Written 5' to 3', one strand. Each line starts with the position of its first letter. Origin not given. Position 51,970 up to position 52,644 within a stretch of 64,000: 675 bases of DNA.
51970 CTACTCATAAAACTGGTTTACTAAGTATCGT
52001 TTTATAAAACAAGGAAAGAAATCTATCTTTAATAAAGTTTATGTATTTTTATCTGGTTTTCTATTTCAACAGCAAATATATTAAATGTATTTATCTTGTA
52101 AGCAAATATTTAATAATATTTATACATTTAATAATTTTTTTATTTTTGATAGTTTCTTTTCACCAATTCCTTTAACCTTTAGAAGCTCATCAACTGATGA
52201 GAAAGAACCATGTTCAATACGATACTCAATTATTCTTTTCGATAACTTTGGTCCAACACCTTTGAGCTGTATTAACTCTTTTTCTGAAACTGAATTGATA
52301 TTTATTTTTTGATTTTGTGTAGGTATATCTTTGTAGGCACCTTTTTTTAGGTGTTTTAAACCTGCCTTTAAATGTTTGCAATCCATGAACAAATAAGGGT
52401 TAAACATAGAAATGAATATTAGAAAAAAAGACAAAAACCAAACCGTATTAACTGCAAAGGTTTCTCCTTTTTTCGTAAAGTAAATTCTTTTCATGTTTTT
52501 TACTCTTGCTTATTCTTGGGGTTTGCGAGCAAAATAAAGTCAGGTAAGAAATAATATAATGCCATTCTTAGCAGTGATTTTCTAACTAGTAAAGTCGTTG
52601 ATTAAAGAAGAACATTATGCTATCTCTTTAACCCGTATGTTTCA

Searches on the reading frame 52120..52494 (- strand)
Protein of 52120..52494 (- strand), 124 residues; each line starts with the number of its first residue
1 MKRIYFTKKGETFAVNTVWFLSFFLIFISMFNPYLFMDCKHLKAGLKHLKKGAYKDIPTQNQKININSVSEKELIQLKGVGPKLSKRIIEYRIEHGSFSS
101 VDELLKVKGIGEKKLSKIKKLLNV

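Call 9: search_protein_families(library=pfam, proteins=[window:52120-52494:-], max_evalue=0.01)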
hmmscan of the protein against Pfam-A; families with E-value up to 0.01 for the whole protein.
window:52120-52494:- (124 aa): 7 families
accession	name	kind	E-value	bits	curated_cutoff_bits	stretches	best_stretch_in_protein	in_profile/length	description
PF12836.13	HHH_3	-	1.8e-21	76.4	27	1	61-122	3-64/65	Helix-hairpin-helix motif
PF00633.29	HHH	-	1.1e-10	41.3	24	2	95-119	4-28/30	Helix-hairpin-helix motif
PF14520.12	HHH_5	-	7.3e-09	36.4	27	1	72-119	2-52/57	Helix-hairpin-helix domain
PF14716.13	HHH_8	-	2.1e-06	28.5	30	1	65-91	43-67/73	Helix-hairpin-helix domain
PF06514.17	PsbU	-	4.7e-05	23.8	24.5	1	57-120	8-67/93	Photosystem II 12 kDa extrinsic protein (PsbU)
PF12826.13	HHH_2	-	0.00043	20.8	27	0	65-91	28-54/64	Helix-hairpin-helix motif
PF14579.12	HHH_6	-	0.0015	19.1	25.6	1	74-113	27-69/90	Helix-hairpin-helix motif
